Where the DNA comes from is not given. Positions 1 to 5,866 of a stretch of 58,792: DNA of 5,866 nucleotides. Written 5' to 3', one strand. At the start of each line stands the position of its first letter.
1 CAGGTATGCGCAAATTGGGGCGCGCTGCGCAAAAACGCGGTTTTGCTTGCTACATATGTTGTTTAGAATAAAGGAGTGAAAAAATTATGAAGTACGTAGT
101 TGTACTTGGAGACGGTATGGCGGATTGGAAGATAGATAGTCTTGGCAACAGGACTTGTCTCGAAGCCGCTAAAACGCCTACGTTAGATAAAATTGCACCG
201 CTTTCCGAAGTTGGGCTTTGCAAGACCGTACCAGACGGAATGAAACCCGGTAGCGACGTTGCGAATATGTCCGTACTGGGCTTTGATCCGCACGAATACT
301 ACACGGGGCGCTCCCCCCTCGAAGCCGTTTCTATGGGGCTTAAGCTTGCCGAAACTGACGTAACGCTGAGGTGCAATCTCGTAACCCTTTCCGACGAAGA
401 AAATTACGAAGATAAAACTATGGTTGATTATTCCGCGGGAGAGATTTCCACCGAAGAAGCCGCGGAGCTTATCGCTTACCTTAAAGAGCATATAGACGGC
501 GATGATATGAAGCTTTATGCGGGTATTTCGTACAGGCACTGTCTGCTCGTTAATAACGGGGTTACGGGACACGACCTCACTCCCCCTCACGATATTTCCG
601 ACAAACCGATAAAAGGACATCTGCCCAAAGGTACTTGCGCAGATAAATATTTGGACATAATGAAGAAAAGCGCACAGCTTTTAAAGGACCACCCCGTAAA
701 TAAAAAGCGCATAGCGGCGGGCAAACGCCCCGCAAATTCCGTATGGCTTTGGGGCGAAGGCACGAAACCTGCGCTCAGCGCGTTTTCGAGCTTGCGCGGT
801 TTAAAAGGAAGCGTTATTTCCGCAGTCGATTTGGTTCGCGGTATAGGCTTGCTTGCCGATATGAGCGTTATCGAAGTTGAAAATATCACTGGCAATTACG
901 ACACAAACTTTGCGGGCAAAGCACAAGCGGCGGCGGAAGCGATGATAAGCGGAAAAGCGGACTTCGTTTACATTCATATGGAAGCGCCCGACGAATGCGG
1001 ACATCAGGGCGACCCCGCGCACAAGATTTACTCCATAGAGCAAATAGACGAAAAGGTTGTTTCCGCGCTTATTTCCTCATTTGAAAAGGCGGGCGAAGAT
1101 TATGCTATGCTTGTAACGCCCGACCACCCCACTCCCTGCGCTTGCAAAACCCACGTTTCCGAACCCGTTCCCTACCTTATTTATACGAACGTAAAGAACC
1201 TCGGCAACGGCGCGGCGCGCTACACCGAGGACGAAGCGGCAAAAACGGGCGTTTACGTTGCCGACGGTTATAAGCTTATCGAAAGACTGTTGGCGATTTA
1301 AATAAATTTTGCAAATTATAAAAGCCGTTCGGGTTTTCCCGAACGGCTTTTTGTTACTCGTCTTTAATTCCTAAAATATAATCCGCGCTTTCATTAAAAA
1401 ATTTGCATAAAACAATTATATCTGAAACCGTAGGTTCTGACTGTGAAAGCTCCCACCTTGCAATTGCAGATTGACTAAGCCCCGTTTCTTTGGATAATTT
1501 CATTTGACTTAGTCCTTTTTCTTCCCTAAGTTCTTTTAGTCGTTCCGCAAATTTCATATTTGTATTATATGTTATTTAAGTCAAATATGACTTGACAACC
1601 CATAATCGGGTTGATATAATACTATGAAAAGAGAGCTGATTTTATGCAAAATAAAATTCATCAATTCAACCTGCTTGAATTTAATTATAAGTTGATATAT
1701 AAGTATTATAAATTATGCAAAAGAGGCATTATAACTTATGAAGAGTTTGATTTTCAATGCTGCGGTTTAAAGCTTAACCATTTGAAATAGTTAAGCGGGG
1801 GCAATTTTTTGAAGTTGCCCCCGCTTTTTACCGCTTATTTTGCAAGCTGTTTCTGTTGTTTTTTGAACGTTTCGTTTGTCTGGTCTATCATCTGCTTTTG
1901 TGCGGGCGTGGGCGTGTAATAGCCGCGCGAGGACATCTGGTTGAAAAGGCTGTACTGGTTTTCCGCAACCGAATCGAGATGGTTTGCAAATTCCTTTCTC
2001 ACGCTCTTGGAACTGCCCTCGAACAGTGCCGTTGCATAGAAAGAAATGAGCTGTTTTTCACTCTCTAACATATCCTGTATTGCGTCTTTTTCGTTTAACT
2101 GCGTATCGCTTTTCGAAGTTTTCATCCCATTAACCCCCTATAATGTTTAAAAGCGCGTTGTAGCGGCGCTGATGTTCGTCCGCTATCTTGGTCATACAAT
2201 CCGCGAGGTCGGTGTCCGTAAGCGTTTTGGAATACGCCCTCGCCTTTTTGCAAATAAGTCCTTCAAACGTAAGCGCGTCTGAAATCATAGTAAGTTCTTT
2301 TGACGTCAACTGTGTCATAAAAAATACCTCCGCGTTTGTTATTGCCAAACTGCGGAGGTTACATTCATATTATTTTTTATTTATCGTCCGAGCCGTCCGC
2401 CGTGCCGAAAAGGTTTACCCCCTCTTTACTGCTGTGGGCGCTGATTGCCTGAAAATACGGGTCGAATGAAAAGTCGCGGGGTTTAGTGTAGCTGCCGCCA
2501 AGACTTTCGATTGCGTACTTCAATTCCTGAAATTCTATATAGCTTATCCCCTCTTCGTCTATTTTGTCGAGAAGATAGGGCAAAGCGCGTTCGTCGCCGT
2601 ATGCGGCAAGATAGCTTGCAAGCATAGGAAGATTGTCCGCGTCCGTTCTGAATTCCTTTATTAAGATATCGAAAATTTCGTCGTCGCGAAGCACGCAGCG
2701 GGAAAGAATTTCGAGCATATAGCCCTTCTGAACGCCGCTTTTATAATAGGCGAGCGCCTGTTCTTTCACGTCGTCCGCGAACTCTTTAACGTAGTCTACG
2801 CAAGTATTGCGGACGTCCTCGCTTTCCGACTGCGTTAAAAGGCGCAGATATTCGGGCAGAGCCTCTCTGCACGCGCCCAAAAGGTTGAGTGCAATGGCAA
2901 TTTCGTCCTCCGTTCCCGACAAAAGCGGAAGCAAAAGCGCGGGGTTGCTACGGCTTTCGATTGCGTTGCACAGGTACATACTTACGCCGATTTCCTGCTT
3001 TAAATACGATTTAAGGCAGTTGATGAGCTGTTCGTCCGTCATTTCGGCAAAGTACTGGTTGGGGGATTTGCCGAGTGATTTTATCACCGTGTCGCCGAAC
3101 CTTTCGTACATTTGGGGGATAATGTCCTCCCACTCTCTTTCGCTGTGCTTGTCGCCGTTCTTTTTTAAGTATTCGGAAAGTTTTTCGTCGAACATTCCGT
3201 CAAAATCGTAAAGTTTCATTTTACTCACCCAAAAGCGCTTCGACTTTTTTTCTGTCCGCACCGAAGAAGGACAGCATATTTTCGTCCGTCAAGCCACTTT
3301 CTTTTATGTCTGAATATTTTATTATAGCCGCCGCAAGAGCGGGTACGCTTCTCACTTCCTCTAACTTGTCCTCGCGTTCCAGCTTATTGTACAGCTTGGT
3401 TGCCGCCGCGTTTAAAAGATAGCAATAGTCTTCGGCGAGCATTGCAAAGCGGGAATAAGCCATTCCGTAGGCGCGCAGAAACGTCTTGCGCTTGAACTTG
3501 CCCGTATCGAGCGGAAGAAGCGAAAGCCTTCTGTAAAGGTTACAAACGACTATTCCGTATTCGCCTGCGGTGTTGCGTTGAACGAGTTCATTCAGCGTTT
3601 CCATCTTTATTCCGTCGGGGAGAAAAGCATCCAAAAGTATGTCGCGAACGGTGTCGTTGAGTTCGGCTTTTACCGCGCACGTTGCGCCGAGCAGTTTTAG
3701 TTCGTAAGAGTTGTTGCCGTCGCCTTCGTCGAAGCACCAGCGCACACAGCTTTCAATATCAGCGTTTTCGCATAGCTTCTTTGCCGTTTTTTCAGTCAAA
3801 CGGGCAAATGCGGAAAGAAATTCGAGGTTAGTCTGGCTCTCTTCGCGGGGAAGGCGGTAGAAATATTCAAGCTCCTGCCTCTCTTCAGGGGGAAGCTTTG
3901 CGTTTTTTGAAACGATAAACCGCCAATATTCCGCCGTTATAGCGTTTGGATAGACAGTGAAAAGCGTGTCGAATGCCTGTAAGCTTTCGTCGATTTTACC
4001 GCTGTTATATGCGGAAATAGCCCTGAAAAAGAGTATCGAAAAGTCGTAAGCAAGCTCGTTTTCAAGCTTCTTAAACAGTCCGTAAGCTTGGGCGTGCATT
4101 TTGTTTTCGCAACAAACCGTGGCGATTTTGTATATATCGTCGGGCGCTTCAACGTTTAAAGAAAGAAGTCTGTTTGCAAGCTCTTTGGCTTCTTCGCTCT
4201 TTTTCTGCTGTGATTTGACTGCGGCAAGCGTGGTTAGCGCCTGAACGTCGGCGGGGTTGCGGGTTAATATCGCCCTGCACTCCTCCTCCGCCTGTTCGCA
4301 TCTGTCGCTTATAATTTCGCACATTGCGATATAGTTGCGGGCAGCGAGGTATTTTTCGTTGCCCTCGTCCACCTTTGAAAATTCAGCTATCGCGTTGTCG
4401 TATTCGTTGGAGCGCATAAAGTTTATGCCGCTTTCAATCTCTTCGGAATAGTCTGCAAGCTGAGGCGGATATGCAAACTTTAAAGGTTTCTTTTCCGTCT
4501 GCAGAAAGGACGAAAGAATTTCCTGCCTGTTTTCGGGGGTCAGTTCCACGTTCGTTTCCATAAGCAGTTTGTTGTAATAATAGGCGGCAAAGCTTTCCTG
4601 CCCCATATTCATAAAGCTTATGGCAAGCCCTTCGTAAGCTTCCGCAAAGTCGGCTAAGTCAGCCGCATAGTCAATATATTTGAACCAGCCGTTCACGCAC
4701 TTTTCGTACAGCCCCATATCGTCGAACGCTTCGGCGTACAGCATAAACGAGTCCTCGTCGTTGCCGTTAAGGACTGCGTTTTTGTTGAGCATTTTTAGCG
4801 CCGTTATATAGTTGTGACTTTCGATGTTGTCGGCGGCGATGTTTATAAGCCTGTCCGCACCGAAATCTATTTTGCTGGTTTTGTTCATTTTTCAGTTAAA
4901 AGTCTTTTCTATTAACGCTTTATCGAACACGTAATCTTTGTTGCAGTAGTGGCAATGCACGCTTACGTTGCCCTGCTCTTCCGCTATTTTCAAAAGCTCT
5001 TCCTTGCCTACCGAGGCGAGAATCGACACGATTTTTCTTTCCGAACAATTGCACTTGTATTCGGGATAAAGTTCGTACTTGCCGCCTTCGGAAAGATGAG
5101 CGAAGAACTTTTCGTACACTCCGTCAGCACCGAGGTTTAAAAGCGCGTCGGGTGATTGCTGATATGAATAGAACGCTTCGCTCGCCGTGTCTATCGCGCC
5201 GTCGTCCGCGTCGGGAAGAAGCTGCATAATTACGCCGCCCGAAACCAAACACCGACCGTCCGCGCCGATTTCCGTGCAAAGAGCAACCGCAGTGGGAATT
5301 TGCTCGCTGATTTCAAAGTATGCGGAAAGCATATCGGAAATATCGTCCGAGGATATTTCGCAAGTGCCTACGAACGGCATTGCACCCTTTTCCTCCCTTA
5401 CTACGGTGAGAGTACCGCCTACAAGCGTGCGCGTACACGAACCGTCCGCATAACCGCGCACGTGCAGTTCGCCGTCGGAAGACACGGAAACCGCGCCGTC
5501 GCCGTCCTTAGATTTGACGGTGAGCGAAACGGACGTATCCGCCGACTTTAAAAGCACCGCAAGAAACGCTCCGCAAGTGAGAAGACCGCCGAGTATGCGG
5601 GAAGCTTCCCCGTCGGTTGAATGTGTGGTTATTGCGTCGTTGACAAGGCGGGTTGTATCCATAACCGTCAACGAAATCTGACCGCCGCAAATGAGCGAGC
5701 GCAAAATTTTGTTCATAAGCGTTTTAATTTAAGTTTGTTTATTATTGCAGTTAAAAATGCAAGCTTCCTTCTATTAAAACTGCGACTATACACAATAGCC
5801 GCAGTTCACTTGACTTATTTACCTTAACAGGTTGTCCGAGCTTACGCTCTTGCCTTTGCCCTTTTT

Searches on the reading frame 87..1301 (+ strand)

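Call 18: search_protein_families(library=pfam, proteins=[window:87-1301:+], max_evalue=0.001)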
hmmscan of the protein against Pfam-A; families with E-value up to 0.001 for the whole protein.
window:87-1301:+ (404 aa): 2 families
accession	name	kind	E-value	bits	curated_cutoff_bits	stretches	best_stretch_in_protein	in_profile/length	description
PF10143.14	PhosphMutase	-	1.3e-60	204.6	21.5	1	40-205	4-170/170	2,3-bisphosphoglycerate-independent phosphoglycerate mutase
PF01676.23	Metalloenzyme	-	3.2e-43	148.5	24.3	1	1-370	1-226/252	Metalloenzyme superfamily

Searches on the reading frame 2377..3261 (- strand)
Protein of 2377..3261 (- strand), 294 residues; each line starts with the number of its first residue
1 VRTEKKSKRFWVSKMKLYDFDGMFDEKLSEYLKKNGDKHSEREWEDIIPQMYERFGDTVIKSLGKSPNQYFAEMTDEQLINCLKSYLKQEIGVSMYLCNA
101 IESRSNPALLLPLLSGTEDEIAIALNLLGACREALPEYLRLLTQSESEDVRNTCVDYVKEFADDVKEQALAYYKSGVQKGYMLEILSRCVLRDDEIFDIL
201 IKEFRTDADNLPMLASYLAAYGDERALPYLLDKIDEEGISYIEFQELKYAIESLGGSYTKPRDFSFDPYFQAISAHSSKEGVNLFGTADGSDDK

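Call 18: search_protein_families(library=pfam, proteins=[window:2377-3261:-], max_evalue=0.001)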
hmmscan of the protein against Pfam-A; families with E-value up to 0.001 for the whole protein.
window:2377-3261:- (294 aa): 1 family
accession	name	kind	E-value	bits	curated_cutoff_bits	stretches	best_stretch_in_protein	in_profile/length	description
PF13646.12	HEAT_2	-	0.0009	19.9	27.7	0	122-165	18-62/88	HEAT repeats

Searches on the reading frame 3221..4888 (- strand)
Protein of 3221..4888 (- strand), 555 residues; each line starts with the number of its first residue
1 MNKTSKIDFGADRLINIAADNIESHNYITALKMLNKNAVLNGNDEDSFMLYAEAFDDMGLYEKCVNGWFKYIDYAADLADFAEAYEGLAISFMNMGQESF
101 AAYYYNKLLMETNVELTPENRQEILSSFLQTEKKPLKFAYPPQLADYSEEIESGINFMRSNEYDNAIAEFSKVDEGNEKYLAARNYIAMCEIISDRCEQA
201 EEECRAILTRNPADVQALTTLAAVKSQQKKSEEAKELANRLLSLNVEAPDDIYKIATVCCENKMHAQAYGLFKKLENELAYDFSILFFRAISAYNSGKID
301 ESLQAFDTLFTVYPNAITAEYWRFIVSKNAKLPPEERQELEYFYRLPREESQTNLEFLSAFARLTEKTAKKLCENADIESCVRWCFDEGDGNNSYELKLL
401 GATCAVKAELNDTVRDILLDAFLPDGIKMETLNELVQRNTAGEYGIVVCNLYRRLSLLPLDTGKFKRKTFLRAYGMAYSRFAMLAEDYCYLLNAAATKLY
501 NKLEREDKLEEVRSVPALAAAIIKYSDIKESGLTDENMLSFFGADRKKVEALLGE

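Call 18: search_protein_families(library=pfam, proteins=[window:3221-4888:-], max_evalue=0.001)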
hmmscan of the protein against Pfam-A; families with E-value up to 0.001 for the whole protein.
window:3221-4888:- (555 aa): 5 families
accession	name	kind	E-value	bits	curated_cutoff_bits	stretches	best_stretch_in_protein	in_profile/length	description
PF07719.23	TPR_2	-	5.2e-08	32.9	27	0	285-315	3-33/34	Tetratricopeptide repeat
PF12895.13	ANAPC3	-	4.9e-06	27.2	27.2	1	229-307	3-80/82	Anaphase-promoting complex, cyclosome, subunit 3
PF14559.12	TPR_19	-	6.8e-06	26.8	25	0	198-245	8-55/68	Tetratricopeptide repeat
PF23914.1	TPR_CcmH_CycH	-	0.00011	22.6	42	0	196-244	102-150/158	Cytochrome c-type biogenesis protein H TPR domain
PF13428.12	TPR_14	-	0.00069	20.5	23.5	0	185-223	5-43/44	Tetratricopeptide repeat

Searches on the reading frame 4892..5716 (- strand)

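Call 18: search_protein_families(library=pfam, proteins=[window:4892-5716:-], max_evalue=0.001)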
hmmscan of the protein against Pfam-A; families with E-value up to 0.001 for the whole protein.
window:4892-5716:- (274 aa): 1 family
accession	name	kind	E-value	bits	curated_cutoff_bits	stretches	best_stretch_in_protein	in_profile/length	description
PF01430.24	HSP33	-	3.2e-53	181.4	21.4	1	3-265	2-273/273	Hsp33 protein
